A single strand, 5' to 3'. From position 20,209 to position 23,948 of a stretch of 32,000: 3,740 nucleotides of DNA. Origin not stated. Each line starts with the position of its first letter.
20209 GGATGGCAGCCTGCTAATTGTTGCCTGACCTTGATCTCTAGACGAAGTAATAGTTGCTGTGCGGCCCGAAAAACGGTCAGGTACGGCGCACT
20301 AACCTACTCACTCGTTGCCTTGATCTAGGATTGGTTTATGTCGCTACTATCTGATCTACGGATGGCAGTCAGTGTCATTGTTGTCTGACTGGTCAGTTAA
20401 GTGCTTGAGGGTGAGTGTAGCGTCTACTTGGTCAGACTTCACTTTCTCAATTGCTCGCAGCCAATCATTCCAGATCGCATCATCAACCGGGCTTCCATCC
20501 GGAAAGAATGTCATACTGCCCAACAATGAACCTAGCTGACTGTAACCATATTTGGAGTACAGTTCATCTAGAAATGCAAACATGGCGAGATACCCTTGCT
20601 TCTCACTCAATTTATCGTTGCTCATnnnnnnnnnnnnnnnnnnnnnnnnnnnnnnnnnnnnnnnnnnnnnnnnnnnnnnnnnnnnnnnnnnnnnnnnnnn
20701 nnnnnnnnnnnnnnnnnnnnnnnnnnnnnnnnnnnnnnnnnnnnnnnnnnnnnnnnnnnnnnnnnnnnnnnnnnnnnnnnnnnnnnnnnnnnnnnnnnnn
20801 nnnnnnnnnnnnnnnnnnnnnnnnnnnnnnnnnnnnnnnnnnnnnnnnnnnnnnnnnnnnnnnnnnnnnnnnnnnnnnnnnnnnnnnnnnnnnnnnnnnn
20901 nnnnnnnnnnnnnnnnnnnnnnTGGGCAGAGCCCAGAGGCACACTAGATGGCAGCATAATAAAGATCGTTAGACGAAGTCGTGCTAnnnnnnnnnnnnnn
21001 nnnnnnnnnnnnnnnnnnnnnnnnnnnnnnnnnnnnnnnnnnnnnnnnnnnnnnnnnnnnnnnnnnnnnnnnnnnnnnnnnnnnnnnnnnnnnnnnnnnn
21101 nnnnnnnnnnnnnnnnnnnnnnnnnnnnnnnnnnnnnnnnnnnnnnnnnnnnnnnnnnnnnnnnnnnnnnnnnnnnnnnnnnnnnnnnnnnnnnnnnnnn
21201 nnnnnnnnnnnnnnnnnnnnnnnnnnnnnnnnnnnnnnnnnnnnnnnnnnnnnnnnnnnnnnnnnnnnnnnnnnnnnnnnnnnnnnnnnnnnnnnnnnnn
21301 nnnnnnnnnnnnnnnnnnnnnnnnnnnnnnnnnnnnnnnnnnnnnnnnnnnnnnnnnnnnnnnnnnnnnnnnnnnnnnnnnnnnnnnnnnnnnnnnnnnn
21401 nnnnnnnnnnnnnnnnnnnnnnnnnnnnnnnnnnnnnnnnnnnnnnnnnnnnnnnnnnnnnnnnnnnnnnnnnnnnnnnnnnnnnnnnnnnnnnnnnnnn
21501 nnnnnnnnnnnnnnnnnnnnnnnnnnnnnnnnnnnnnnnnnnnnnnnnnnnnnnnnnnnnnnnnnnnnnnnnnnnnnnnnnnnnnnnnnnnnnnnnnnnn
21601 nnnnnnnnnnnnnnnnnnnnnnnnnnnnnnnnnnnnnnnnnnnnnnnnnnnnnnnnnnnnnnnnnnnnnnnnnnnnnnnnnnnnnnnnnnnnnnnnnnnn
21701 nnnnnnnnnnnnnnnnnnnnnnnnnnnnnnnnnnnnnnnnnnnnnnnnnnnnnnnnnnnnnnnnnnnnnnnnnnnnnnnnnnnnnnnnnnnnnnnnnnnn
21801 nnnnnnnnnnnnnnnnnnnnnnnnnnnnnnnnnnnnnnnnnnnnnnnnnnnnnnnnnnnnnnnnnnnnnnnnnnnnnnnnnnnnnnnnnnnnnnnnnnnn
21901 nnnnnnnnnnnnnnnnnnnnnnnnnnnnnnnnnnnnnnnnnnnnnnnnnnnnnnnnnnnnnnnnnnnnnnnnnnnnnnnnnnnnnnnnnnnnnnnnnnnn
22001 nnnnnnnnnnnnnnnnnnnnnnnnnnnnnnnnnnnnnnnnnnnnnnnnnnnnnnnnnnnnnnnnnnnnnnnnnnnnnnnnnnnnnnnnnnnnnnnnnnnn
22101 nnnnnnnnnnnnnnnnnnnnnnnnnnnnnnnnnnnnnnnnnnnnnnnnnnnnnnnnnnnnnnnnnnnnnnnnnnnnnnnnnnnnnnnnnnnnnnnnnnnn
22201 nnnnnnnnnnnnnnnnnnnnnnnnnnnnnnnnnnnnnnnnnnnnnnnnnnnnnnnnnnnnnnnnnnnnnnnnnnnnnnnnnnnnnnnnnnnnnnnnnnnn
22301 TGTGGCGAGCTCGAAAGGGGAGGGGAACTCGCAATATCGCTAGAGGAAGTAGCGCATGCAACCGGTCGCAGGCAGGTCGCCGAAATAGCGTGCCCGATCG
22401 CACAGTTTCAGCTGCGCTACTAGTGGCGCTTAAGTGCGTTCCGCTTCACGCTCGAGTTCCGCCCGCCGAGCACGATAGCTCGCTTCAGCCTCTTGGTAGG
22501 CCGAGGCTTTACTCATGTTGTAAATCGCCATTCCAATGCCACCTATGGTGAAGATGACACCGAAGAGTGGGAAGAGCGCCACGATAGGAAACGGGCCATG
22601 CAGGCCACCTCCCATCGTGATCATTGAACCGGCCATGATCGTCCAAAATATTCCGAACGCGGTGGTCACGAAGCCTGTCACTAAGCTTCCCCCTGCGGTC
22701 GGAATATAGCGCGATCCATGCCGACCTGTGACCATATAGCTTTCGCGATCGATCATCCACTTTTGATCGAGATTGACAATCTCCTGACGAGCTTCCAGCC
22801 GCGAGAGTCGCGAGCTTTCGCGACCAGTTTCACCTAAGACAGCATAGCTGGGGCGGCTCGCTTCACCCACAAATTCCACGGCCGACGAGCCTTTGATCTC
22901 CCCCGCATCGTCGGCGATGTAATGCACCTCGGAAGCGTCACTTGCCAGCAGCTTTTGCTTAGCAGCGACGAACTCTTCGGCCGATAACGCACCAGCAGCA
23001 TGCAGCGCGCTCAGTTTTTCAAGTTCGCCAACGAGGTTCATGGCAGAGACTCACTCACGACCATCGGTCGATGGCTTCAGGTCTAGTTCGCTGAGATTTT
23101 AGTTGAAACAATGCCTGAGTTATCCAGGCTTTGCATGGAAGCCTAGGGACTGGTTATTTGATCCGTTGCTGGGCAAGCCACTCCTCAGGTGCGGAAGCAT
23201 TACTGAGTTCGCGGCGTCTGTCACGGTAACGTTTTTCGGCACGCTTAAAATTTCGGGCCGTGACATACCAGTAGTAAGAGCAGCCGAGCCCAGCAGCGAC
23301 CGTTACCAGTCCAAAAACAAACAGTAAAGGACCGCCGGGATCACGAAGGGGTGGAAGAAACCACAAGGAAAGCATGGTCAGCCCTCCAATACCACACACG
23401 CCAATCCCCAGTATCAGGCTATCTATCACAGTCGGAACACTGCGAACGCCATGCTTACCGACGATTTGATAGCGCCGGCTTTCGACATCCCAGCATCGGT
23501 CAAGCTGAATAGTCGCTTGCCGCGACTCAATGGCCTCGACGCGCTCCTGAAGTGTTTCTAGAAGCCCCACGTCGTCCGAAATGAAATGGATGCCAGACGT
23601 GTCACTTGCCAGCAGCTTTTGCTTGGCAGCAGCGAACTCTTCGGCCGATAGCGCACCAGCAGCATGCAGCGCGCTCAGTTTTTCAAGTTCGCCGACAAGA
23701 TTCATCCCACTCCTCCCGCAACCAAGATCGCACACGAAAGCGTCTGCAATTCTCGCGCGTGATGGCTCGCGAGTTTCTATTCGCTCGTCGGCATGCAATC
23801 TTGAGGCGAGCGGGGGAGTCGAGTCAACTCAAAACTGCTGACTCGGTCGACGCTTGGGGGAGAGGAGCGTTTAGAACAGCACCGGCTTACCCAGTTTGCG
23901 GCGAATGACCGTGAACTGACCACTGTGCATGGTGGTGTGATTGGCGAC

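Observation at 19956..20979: Two near-identical 263-bp structured repeats bracket a low-GC single-gene insert downstream of a molybdoenzyme gene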

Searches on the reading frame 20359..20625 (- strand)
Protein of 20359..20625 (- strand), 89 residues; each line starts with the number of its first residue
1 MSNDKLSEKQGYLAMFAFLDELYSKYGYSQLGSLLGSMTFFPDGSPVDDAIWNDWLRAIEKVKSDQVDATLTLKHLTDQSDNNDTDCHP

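Call 10: search_protein_families(library=pfam, proteins=[window:20359-20625:-], max_evalue=0.01)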
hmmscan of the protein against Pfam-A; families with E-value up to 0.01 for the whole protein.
window:20359-20625:- (89 aa): 0 families

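Call 14: search_protein_families(library=ncbifam, proteins=[window:20359-20625:-], max_evalue=1)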
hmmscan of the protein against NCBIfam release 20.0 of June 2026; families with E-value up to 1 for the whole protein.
window:20359-20625:- (89 aa): 0 families

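Call 15: find_encoding_contigs(protein=window:20359-20625:-, flank=10000, max_places=10)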
Protein window:20359-20625:- (89 aa): no gene with exactly this product is on record in the collection.

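Call 17: find_homologous_proteins(query=window:20359-20625:-, max_evalue=0.001)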
Query window:20359-20625:- (89 aa): 1 proteins with E <= 0.001 among 4 candidates.
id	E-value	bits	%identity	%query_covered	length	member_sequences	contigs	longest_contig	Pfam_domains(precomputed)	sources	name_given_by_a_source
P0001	1.8e-52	193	99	100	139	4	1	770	-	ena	-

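Call 18: find_encoding_contigs(protein=P0001, flank=10000, max_places=10)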
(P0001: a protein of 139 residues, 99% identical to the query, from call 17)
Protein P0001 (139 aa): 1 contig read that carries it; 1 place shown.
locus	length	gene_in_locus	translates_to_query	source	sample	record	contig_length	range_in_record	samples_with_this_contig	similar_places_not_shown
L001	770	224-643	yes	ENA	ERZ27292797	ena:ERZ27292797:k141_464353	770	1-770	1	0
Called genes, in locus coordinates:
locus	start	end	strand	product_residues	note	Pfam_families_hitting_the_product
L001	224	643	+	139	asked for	-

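Call 32: search_protein_representatives(protein=window:20359-20625:-)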
Query: 89 residues. Proteins with E-value up to 0.001 (for the whole library): 624; up to 1e-10: 79; up to 1e-30: 0. The best 150 are listed.
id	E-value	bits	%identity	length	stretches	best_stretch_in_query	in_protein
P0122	8.3e-28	112.7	26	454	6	9-63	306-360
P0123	3.6e-21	91.5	31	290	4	6-64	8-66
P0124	7.4e-21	90.5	32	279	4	10-64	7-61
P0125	2.1e-20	89.0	38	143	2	4-62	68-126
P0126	2.5e-20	88.8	34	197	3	5-66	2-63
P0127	4.2e-20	88.0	42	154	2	3-64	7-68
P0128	9.6e-20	86.9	42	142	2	3-69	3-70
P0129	2.3e-19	85.7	44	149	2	5-69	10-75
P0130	5.1e-18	81.4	47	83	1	4-81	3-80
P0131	6.2e-18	81.1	43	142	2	3-60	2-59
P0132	9.9e-18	80.5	37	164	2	3-63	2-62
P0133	1.1e-17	80.4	32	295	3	3-65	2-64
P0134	2.8e-17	79.0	35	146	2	6-67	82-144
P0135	3.1e-17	78.9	38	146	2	3-66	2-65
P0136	3.0e-16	75.7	36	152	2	5-70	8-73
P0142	4.8e-15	71.9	35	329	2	6-81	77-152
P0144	7.9e-15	71.2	51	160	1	1-78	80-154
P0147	2.3e-14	69.7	44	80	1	1-71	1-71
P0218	5.4e-10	55.8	44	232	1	1-78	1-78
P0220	6.8e-10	55.4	47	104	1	4-63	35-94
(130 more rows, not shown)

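Call 34: search_protein_families(library=pfam, alignment_id=A3, max_evalue=1)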
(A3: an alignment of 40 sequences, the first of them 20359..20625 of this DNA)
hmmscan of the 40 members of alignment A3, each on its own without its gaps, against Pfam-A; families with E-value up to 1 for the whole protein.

A. member 1, window:20359-20625:- (89 aa): 0 families

B. families by the number of members that match (of 40 scanned): 5 families
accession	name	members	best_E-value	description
PF23238.1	DUF7068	1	0.013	Domain of unknown function (DUF7068)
PF11464.13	Rbsn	1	0.073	Rabenosyn Rab binding domain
PF12607.13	DUF3772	1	0.1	Protein of unknown function (DUF3772)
PF11479.13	Suppressor_P21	1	0.16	RNA silencing suppressor P21 C-terminal domain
PF13070.11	DUF3934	1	0.22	Protein of unknown function (DUF3934)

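Call 35: search_solved_structures(query=A3, max_evalue=1)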
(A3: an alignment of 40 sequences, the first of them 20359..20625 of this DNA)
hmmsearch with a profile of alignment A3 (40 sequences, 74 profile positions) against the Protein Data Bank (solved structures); distinct sequences matched with E-value up to 1: 0.

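Call 37: search_protein_families(library=padloc, alignment_id=A3, max_evalue=0.1)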
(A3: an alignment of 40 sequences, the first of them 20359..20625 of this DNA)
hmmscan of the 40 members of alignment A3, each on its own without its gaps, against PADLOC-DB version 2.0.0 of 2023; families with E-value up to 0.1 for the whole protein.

A. member 1, window:20359-20625:- (89 aa): 0 families

B. families by the number of members that match (of 40 scanned): 1 family
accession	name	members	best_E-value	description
PDLC03902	NsnC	1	0.0026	-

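Call 38: find_encoding_contigs(protein=P0130, flank=5000, max_places=4)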
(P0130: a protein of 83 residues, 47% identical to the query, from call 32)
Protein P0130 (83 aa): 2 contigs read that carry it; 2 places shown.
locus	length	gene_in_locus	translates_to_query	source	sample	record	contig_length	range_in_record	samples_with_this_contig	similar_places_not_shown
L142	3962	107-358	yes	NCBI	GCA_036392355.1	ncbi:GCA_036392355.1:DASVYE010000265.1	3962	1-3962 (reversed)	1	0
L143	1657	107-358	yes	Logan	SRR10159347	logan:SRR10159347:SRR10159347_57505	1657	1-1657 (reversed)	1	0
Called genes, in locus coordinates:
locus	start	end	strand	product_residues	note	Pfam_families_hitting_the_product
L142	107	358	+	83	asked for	-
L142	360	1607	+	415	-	PF12704:MacB_PCD, PF02687:FtsX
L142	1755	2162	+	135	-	-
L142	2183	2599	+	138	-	-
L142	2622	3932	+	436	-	PF07602:DUF1565 (weak), PF22842:Pel9A-like_beta_helix, PF16380:BT_4170-like_C (weak)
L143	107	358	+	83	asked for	-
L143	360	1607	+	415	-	PF12704:MacB_PCD, PF02687:FtsX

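Call 39: predict_structure(alignment_id=A3)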
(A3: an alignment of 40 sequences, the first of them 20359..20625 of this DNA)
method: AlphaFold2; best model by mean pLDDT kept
length: 89 residues; sequences in the alignment: 40
mean_pLDDT: 87.3   pTM: 0.67
mean pLDDT of the five models: 87.3, 86.2, 86.1, 83.2, 82.8
residues with pLDDT >= 90: 64; 70-90: 7; 50-70: 17; < 50: 1
segments of 3 or more residues with pLDDT < 50: none
pLDDT, mean of each block of 10 residues (from residue 1): 80 96 95 96 95 96 94 69 62
secondary structure, 60 per line:
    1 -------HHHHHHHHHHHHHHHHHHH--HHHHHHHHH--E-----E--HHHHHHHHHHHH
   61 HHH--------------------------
elements in order: H8-26 H29-37 H49-63

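Call 44: fold_search(model_id=the predicted structure, library=pdb)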
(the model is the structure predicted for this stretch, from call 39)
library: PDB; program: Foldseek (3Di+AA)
matches with E <= 10: 10; with E <= 0.001: 0
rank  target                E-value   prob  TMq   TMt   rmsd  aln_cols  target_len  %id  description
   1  2cpt_MODEL_1_A        2.4e+00  0.08  0.29  0.23  14.1       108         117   13  Solution structure of MIT domain from human SKD1 (released 2005-11-19)
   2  9q8i_A                2.6e+00  0.06  0.23  0.20  13.0        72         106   25  Cryo-EM structure of E. coli complex I variant V96P/N142M (NuoE) (released 2025-11-05)
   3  5c8e_G                5.9e+00  0.04  0.24  0.11  10.9        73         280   15  Crystal structure of Thermus thermophilus CarH bound to adenosylcobalamin and a 26-bp DNA segment (released 2015-09-30)
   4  5k5a                  6.3e+00  0.03  0.22  0.11   8.4        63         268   13  Structure of the pNOB8-like ParB N-domain (released 2016-06-15)
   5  4a5u_B                6.8e+00  0.04  0.24  0.26   7.9        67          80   16  Turnip yellow mosaic virus proteinase and Escherichia coli 30S ribosomal S15 (released 2012-11-14)
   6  8bd5_X                7.8e+00  0.03  0.23  0.23   7.8        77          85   14  Cas12k-sgRNA-dsDNA-S15-TniQ-TnsC transposon recruitment complex (released 2022-12-28)
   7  1wc9                  8.9e+00  0.05  0.26  0.17   7.7        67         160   18  The crystal structure of truncated mouse bet3p (released 2004-12-13)
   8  5c8d_E                8.9e+00  0.03  0.24  0.11   8.6        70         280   14  Crystal structure of full-length Thermus thermophilus CarH bound to adenosylcobalamin (dark state) (released 2015-09-30)
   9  3cuz                  9.6e+00  0.08  0.22  0.05   5.0        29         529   24  Atomic Resolution Structures of Escherichia coli and Bacillis anthracis Malate Synthase A: Comparison with Isoform G and (released 2008-11-11)
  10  5c8e_C                9.6e+00  0.03  0.24  0.11  10.9        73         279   15  Crystal structure of Thermus thermophilus CarH bound to adenosylcobalamin and a 26-bp DNA segment (released 2015-09-30)

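Call 45: find_encoding_contigs(protein=P0274, flank=10000, max_places=4)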
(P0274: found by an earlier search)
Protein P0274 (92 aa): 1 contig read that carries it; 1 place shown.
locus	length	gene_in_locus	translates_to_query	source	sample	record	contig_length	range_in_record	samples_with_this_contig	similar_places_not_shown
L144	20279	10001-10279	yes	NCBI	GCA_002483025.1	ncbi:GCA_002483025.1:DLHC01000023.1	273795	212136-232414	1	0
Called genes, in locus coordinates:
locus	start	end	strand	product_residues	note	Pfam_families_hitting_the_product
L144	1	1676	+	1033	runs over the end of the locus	PF07635:PSCyt1, PF07583:PSCyt2, PF07587:PSD1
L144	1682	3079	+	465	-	PF07394:DUF1501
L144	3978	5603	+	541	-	PF04389:Peptidase_M28, PF01546:Peptidase_M20 (weak), PF13180:PDZ_2 (weak), PF17820:PDZ_6 (weak), PF00595:PDZ (weak), PF17820:PDZ_6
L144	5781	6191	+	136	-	PF00072:Response_reg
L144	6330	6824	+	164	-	PF12867:DinB_2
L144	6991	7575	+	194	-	PF09851:SHOCT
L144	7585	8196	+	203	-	PF09851:SHOCT (weak)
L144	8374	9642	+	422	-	PF00174:Oxidored_molyb, PF03404:Mo-co_dimer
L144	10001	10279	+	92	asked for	-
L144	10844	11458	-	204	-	PF04542:Sigma70_r2 (weak), PF08281:Sigma70_r4_2, PF04545:Sigma70_r4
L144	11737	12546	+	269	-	PF01841:Transglut_core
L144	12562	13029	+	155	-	PF06094:GGACT, PF13772:AIG2_2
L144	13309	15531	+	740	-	PF00069:Pkinase, PF07714:PK_Tyr_Ser-Thr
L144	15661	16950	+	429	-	PF13570:Beta-prop_ACSF4 (faint), PF01011:PQQ (faint), PF13360:PQQ_2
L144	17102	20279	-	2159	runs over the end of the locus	-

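Call 46: find_encoding_contigs(protein=P0273, flank=10000, max_places=4)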
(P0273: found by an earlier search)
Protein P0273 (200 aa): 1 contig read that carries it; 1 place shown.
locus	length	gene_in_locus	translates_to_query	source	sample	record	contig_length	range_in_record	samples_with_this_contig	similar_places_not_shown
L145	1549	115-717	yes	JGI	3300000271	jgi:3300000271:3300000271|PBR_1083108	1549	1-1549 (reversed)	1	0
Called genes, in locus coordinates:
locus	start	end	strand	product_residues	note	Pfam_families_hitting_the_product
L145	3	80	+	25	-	?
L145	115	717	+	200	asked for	-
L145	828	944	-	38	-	-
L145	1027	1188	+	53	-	-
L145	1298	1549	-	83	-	?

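Call 72: find_related_loci(query=A3, collection=viral_contigs, flank=4000)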
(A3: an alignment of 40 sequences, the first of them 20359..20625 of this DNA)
Query A3 (89 aa) in viral_contigs; peptide patterns used: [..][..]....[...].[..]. (x = any residue, [..] = any of these).
13 stretches matched a pattern; 3 encode a relative of the query (tblastn E <= 1e-3); 3 distinct loci.
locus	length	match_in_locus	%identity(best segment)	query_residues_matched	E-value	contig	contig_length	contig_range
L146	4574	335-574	49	1-80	2e-18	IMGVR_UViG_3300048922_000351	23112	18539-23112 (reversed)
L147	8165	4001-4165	40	6-60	1e-12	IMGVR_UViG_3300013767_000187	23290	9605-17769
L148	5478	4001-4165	35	6-60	8e-10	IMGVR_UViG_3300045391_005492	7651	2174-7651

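Call 75: search_protein_families(library=pfam, proteins=[L147:2691-3992:+, L146:683-1066:+, L146:1166-2782:+, L147:4475-4675:+, L147:5437-5706:+], max_evalue=0.01)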
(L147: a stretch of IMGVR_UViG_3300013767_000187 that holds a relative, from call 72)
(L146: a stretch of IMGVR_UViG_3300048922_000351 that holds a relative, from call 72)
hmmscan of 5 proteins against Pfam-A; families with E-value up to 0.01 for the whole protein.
L147:2691-3992:+ (434 aa): 0 families

L146:683-1066:+ (128 aa): 0 families

L146:1166-2782:+ (539 aa): 1 family
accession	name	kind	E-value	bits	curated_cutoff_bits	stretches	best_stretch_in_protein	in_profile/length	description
PF04860.17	Phage_portal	-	8.7e-15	55.1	39.1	1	132-412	52-313/321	Phage portal protein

L147:4475-4675:+ (67 aa): 1 family
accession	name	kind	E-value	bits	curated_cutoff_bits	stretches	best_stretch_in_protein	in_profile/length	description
PF24749.2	DUF7695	-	0.0027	17.9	25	1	18-44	8-35/58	Domain of unknown function (DUF7695)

L147:5437-5706:+ (90 aa): 1 family
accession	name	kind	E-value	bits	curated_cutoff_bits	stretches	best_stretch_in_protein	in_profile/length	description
PF01885.22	PTS_2-RNA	-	1.2e-15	58.5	26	1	3-79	100-176/177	RNA 2'-phosphotransferase, Tpt1 / KptA family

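Call 85: find_encoding_contigs(protein=P0220, flank=6000, max_places=6)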
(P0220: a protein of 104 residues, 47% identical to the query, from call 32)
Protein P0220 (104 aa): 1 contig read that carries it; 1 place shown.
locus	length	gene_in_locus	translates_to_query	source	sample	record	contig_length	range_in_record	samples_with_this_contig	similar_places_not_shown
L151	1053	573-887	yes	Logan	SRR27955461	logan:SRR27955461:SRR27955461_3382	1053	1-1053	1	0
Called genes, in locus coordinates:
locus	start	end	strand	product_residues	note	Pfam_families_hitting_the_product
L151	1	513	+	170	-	?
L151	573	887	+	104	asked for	-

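Call 93: search_protein_families(library=phrogs, proteins=[L147:2691-3992:+, L147:1454-2605:+, L147:3992-4219:+, window:20359-20625:-, L146:683-1066:+], max_evalue=0.01)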
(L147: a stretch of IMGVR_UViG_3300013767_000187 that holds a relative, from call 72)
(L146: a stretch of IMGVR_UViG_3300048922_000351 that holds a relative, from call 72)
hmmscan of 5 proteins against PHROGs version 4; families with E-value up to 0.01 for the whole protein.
L147:2691-3992:+ (434 aa): 0 families

L147:1454-2605:+ (384 aa): 0 families

L147:3992-4219:+ (76 aa): 0 families

window:20359-20625:- (89 aa): 0 families

L146:683-1066:+ (128 aa): 0 families

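Call 94: find_encoding_contigs(protein=P0144, flank=8000, max_places=5)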
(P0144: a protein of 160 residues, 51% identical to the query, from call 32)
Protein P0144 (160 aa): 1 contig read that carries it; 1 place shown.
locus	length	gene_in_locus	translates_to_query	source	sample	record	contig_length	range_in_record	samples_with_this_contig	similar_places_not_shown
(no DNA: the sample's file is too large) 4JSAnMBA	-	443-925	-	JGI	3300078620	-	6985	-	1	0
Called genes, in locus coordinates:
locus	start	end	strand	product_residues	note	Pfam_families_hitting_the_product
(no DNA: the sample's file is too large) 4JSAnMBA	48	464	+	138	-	-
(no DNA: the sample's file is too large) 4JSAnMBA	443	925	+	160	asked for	-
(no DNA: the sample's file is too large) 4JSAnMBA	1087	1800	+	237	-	PF00482:T2SSF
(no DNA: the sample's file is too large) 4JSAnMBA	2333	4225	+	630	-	-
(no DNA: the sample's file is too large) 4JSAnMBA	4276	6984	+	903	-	?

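Call 106: search_protein_families(library=ncbifam, proteins=[P0130, P0147, P0122, P0123, P0142, P0218], max_evalue=0.1)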
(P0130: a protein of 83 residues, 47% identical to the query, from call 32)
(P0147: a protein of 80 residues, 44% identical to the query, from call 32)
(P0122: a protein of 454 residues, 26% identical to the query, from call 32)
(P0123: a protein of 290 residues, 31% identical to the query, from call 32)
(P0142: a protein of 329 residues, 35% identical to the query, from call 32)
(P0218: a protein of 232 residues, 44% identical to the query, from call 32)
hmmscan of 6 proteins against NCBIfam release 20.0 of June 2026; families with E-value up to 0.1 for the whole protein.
P0130 (83 aa): 0 families

P0147 (80 aa): 0 families

P0122 (454 aa): 0 families

P0123 (290 aa): 2 families
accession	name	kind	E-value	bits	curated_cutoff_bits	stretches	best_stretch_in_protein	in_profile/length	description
TIGR01526.1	nadR_NMN_Atrans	equivalog_domain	0.0024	17.2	341.15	1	94-145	57-104/325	nicotinamide-nucleotide adenylyltransferase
NF001623.0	PRK00411.1-1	equivalog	0.012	14.3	311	1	210-247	109-146/411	ORC1-type DNA replication protein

P0142 (329 aa): 0 families

P0218 (232 aa): 0 families

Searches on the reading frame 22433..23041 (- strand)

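Call 10: search_protein_families(library=pfam, proteins=[window:22433-23041:-], max_evalue=0.01)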
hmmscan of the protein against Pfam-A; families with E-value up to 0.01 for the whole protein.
window:22433-23041:- (203 aa): 1 family
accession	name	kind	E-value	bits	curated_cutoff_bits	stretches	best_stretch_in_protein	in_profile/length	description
PF09851.14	SHOCT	-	2.8e-07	30.5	27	1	6-32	2-28/28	Short C-terminal domain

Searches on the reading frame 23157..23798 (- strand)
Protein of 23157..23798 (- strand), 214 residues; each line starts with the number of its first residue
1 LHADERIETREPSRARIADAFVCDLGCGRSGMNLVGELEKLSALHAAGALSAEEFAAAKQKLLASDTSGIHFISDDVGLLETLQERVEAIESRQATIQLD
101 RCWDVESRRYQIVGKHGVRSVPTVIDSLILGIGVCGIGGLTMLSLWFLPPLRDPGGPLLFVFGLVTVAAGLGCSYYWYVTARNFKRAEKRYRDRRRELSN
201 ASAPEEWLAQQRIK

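Call 10: search_protein_families(library=pfam, proteins=[window:23157-23798:-], max_evalue=0.01)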
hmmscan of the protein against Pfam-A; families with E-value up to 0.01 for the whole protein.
window:23157-23798:- (214 aa): 1 family
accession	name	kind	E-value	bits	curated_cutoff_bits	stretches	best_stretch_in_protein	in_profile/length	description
PF09851.14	SHOCT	-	3.2e-08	33.5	27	1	37-63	2-28/28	Short C-terminal domain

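Call 113: search_protein_families(library=pfam, proteins=[window:23157-23798:-], max_evalue=0.001)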
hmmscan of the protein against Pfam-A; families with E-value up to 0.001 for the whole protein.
window:23157-23798:- (214 aa): 1 family
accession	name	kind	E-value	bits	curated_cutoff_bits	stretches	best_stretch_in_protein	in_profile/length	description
PF09851.14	SHOCT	-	3.2e-08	33.5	27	1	37-63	2-28/28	Short C-terminal domain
